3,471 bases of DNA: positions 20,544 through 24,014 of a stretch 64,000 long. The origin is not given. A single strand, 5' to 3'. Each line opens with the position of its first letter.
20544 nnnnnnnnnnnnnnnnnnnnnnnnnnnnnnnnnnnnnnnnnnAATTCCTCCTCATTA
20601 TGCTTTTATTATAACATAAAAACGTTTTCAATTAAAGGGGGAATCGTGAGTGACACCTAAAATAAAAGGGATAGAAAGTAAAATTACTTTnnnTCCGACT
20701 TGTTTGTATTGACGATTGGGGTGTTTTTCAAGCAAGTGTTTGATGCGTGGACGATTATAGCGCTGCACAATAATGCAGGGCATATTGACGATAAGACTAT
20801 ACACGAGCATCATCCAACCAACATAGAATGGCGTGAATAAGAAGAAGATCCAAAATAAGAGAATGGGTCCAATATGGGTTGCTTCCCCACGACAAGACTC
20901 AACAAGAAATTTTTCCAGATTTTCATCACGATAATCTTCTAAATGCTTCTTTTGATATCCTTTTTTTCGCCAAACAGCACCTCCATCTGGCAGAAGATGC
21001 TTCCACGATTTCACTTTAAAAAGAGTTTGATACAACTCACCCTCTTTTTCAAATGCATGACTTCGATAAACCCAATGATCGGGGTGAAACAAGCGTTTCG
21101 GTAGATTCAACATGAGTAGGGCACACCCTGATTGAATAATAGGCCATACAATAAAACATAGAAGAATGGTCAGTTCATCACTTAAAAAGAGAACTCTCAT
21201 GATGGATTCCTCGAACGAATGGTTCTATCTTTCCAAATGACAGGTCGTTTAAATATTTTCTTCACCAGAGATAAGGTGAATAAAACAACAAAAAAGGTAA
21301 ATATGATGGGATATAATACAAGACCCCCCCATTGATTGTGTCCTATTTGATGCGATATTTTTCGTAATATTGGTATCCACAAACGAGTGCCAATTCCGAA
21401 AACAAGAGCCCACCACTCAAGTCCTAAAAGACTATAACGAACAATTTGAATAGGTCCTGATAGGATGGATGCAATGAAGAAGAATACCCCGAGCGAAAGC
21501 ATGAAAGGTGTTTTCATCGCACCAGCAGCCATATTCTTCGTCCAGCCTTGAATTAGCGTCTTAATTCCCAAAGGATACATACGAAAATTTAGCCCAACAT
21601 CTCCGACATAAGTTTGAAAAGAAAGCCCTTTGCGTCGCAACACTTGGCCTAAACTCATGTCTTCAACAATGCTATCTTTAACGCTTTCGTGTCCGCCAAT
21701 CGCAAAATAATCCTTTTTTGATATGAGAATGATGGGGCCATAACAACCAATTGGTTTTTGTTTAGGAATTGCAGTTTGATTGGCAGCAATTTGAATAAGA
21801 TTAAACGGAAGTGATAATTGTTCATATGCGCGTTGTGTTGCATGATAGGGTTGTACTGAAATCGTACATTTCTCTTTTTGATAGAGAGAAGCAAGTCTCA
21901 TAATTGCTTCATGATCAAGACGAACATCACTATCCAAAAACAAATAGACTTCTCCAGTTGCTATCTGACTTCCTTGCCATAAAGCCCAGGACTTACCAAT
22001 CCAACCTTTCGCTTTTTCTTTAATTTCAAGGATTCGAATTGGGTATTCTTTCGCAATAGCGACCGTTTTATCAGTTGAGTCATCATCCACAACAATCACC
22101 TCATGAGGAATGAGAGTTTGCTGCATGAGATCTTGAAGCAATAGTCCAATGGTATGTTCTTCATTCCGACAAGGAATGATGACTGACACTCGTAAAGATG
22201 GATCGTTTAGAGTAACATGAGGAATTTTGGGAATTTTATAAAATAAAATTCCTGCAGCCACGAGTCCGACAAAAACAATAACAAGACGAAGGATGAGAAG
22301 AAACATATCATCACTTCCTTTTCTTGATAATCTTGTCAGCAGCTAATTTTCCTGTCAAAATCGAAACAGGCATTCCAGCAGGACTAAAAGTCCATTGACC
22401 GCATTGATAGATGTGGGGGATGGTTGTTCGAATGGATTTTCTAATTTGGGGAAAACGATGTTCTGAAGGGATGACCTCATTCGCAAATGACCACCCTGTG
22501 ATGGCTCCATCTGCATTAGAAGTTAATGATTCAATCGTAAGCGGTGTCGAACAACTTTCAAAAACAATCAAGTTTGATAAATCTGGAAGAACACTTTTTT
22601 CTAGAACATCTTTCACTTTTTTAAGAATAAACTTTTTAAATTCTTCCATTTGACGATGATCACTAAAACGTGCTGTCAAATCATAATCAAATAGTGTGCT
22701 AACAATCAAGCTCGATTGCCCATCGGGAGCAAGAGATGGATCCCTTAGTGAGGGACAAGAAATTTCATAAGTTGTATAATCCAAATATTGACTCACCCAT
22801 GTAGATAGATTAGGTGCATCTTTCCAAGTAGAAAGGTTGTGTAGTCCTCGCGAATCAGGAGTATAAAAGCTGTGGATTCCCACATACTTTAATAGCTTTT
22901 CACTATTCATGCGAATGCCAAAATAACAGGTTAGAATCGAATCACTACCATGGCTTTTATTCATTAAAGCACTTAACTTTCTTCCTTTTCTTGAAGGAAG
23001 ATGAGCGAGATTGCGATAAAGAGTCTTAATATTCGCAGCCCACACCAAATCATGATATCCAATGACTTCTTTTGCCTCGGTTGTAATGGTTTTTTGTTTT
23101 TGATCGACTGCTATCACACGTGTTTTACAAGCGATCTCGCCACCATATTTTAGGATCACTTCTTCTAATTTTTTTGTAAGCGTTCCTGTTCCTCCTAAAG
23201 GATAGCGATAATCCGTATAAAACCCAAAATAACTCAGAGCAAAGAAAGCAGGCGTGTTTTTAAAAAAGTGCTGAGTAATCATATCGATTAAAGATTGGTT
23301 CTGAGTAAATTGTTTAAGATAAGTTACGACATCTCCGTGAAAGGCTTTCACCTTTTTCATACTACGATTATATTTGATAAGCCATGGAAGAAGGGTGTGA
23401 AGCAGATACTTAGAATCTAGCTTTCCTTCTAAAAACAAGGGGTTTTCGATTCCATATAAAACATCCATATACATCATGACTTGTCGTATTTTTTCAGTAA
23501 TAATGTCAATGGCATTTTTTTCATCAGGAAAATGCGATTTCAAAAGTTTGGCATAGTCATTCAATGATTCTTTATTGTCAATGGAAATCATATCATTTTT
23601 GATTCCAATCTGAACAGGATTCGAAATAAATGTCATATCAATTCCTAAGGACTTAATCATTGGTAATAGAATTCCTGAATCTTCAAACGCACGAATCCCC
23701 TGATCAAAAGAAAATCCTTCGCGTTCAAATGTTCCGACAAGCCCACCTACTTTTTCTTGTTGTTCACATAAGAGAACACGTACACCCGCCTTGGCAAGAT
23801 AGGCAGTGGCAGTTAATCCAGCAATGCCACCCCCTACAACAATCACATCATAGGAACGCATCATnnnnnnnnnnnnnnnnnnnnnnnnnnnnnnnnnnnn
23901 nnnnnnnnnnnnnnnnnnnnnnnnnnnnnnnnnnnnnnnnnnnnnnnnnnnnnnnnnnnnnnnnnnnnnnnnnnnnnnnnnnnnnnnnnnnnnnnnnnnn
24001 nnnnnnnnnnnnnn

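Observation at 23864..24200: Carotenoid-type FAD desaturase fused to a cysteine-rich domain resembling the Fe-S N-terminal domain of GltD/NfnB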

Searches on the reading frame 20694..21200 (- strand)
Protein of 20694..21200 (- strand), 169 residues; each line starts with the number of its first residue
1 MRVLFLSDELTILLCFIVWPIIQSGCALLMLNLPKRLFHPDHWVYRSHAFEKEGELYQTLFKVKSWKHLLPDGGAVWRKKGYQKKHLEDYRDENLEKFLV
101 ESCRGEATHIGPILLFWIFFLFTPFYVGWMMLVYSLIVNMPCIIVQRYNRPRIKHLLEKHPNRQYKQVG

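Call 5: search_protein_families(library=pfam, proteins=[window:20694-21200:-], max_evalue=1)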
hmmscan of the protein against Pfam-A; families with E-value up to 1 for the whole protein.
window:20694-21200:- (169 aa): 2 families
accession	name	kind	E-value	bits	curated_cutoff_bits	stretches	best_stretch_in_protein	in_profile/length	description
PF18927.5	CrtO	-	3.9e-34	118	27.3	1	42-159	2-123/123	Glycosyl-4,4'-diaponeurosporenoate acyltransferase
PF20974.2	tRNA-synt_1c_C2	-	0.17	13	23.9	1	42-86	3-48/69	tRNA synthetases class I (E and Q), anti-codon binding domain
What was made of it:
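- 20691..21200 (-): CrtO-family membrane acyltransferase (glycosyl-4,4'-diaponeurosporenoate acyltransferase family). Pfam PF18927 at 118 bits, above the cutoff of 27.3 (call 5).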

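Call 6: search_protein_families(library=ncbifam, proteins=[window:20694-21200:-], max_evalue=1)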
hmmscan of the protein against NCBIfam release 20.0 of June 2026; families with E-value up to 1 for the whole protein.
window:20694-21200:- (169 aa): 0 families

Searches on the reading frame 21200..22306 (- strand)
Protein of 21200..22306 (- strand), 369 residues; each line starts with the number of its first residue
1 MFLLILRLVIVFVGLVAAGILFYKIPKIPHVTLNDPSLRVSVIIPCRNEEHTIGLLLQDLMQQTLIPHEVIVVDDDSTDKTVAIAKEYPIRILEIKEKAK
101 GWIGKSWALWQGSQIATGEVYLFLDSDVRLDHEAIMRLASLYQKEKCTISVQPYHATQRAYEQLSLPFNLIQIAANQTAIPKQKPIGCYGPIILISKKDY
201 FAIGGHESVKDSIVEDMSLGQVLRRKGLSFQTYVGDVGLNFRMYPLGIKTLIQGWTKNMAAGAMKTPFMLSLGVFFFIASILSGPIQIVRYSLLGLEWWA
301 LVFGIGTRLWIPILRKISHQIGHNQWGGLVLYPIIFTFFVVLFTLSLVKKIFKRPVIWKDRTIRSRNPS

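Call 5: search_protein_families(library=pfam, proteins=[window:21200-22306:-], max_evalue=1)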
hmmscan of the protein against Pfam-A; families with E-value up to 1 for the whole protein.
window:21200-22306:- (369 aa): 9 families
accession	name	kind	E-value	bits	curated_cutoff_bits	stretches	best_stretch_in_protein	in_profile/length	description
PF00535.33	Glycos_transf_2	-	6.7e-25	88.4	23.3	1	41-167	1-128/168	Glycosyl transferase family 2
PF13506.12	Glyco_transf_21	-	8.1e-09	35.6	21.7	1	98-230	11-144/174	Glycosyl transferase family 21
PF13641.12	Glyco_tranf_2_3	-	1.1e-07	32.6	27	1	39-149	2-118/230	Glycosyltransferase like family 2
PF10111.15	Glyco_tranf_2_2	-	8.3e-05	22.6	27.3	1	41-207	1-183/276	Glycosyltransferase like family 2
PF13632.12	Glyco_trans_2_3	-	0.0063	16.8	27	1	122-311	3-174/198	Glycosyl transferase family group 2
PF13704.12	Glyco_tranf_2_4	-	0.015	16.2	27.5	1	47-127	1-81/98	Glycosyl transferase family 2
PF08006.16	HAAS_TM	-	0.04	14.5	28.3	1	275-357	1-81/117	HAAS transmembrane region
PF06525.17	SoxE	-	0.21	11.5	21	1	161-195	54-87/149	Sulfocyanin (SoxE) domain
PF03217.20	SlpA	-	0.23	12.1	23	1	177-207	28-58/63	Surface layer protein A domain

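Call 6: search_protein_families(library=ncbifam, proteins=[window:21200-22306:-], max_evalue=1)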
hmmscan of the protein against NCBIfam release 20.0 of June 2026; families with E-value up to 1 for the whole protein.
window:21200-22306:- (369 aa): 28 families (the best 25 are shown)
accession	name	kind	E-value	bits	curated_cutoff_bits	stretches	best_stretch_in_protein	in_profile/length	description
TIGR03469.1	HpnB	hypoth_equivalog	1.1e-23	83.9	379.25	1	38-362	44-383/386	hopene-associated glycosyltransferase HpnB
TIGR04283.1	glyco_like_mftF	equivalog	2.1e-19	70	182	1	40-230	1-175/221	TIGR04283 family arsenosugar biosynthesis glycosyltransferase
NF010496.0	PRK13915.1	equivalog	4.7e-17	62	262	1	37-133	30-132/307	glucosyl-3-phosphoglycerate synthase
NF045692.1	OglycostaseCruG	equivalog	7.7e-17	61.3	600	1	24-261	27-275/386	2'-O-glycosyltransferase CruG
NF041875.1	EPS_EpsD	equivalog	4.2e-15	56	370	1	40-231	1-197/325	exopolysaccharide biosynthesis glycosyltransferase EpsD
NF007482.0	PRK10073.1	equivalog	2.5e-13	49.7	423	1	38-147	6-115/334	glycosyltransferase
TIGR03937.1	PgaC_IcaA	equivalog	2e-11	43.5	422.3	1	38-140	45-148/407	poly-beta-1,6-N-acetyl-D-glucosamine synthase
TIGR03965.1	mycofact_glyco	equivalog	8.6e-11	41.4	280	1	37-139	73-176/467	mycofactocin biosynthesis glycosyltransferase MftF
TIGR04182.1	glyco_TIGR04182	equivalog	2.5e-09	37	325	1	40-134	2-89/293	S-layer glycoprotein N-glycosyltransferase AglJ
NF047683.1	TeichurnBiosyTuaG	equivalog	4.4e-09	36.4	400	1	39-165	7-134/252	teichuronic acid biosynthesis protein TuaG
NF038299.1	EPS_HpsN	equivalog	3.9e-08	32.6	425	1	39-146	2-110/317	hormogonium polysaccharide biosynthesis glycosyltransferase HpsN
NF038302.1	EPS_HpsE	equivalog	2.8e-07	29.8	300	1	40-143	3-112/307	hormogonium polysaccharide biosynthesis glycosyltransferase HpsE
NF047588.1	GlcsyltransPgfSStrep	equivalog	2.5e-06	26.9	500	1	39-150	2-118/308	glycosyltransferase PgfS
TIGR03472.1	HpnI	equivalog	4.6e-06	25.7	310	1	32-364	35-363/373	bacteriohopanetetrol glucosamine biosynthesis glycosyltransferase HpnI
NF053739.1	GlytfEpsEBac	equivalog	1.1e-05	24.5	450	1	39-91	2-54/265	glycosyltransferase EpsE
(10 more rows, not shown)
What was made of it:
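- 21197..22306 (-): GT2 glycosyltransferase, occupying the position that CrtQ holds in the staphyloxanthin operon. There are weak NCBIfam hits to HpnB and CruG (calls 5, 6).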

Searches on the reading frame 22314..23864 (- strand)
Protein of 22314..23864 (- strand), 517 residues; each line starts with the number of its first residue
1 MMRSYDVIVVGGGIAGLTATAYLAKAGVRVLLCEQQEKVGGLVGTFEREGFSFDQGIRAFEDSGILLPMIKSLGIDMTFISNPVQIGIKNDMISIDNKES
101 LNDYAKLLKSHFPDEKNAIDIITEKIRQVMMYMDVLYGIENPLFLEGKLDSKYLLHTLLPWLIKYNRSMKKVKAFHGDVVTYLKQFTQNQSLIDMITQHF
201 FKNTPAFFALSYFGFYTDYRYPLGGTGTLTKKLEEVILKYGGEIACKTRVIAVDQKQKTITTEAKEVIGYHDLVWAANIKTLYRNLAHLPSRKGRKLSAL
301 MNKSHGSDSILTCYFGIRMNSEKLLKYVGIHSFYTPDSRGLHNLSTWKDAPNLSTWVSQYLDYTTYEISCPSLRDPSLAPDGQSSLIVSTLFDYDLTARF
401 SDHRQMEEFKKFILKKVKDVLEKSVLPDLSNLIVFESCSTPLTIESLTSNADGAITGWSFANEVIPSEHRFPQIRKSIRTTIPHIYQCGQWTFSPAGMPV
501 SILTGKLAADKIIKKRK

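Call 5: search_protein_families(library=pfam, proteins=[window:22314-23864:-], max_evalue=1)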
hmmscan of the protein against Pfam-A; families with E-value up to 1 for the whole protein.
window:22314-23864:- (517 aa): 14 families
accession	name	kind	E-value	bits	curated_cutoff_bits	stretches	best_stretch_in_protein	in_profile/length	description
PF01593.30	Amino_oxidase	-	9.5e-20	71.7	19.8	1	14-513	1-443/443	Flavin containing amine oxidoreductase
PF13450.12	NAD_binding_8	-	2.8e-14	53.6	21.9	1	9-63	1-55/68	NAD(P)-binding Rossmann-like domain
PF01266.30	DAO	-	3.2e-10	40.5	27.9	1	6-40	1-35/353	FAD dependent oxidoreductase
PF07992.20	Pyr_redox_2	-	3.1e-08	33.8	26.1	1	5-37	1-33/291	Pyridine nucleotide-disulphide oxidoreductase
PF12831.13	FAD_oxidored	-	1.8e-07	31.2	27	1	6-43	1-38/416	FAD dependent oxidoreductase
PF00890.30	FAD_binding_2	-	9.2e-07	28.8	20.4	1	6-41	1-36/414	FAD binding domain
PF01134.28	GIDA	-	4e-06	26.6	22.1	1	6-41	1-37/391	Glucose inhibited division protein A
PF01946.23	Thi4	-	4.7e-06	26.4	26.2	1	5-42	18-56/235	Thi4 family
PF01494.25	FAD_binding_3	-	8.4e-06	25.7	22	1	5-38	2-35/349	FAD binding domain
PF03486.20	HI0933_like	-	3.7e-05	23.7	50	1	6-40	2-36/244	HI0933-like protein Rossmann domain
PF05834.18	Lycopene_cycl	-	0.019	14.5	23.4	1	6-39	1-36/380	Lycopene cyclase protein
PF01262.27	AlaDh_PNT_C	-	0.089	12.6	23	1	6-38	30-62/214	Alanine dehydrogenase/PNT, C-terminal domain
PF04820.20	Trp_halogenase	-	0.13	11.5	21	1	6-37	1-36/458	Tryptophan halogenase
PF00070.33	Pyr_redox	-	0.37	11.8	22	1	7-39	2-34/82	Pyridine nucleotide-disulphide oxidoreductase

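Call 6: search_protein_families(library=ncbifam, proteins=[window:22314-23864:-], max_evalue=1)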
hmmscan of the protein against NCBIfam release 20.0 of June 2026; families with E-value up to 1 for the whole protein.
window:22314-23864:- (517 aa): 179 families (the best 25 are shown)
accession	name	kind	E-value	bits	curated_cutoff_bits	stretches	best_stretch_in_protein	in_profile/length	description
TIGR02734.1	crtI_fam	subfamily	5.7e-30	104.5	238.1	2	211-515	202-491/504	phytoene desaturase family protein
NF058655.1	CrtID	equivalog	2.7e-26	92.5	640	2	201-509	193-478/478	bifunctional phytoene desaturase/3,4-desaturase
TIGR02730.1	carot_isom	equivalog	9e-26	90.7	586.9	1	5-512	1-488/493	carotenoid isomerase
TIGR02733.1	desat_CrtD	equivalog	8.5e-25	87.4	549.7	2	6-77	3-77/492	C-3',4' desaturase CrtD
NF042421.1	hydcarot_desat_CrtD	equivalog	1.7e-18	66.4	500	1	7-514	4-485/487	1-hydroxycarotenoid 3,4-desaturase CrtD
NF005560.0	PRK07233.1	equivalog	9.5e-16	57.6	252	2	7-54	3-50/435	hypothetical protein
NF005548.0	PRK07208.1-4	equivalog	1.9e-13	49.9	389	2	6-60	5-59/488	hypothetical protein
TIGR03467.1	HpnE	equivalog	5.3e-13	49.1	283.05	1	7-56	1-52/430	hydroxysqualene dehydroxylase HpnE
TIGR00562.1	proto_IX_ox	equivalog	7.2e-13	47.9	97.85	1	6-81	4-82/470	protoporphyrinogen oxidase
NF045689.1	BCarotKetCrtO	equivalog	2.4e-12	46.2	1000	2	2-45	1-44/563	beta-carotene ketolase CrtO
NF045637.1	carotdesatCrtDProt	equivalog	8.8e-12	44.3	580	2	7-56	1-50/485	1-hydroxycarotenoid 3,4-desaturase CrtD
NF005547.0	PRK07208.1-3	equivalog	9e-11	41.2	380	2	6-73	6-74/465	hypothetical protein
NF005545.0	PRK07208.1-1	equivalog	2.1e-10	39.6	451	1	3-62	6-67/504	hypothetical protein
NF008845.0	PRK11883.1-5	equivalog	4.6e-10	38.4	560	1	5-82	5-89/468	protoporphyrinogen oxidase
NF009477.0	PRK12843.1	equivalog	6.7e-08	31.4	758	1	4-42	16-54/578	FAD-dependent oxidoreductase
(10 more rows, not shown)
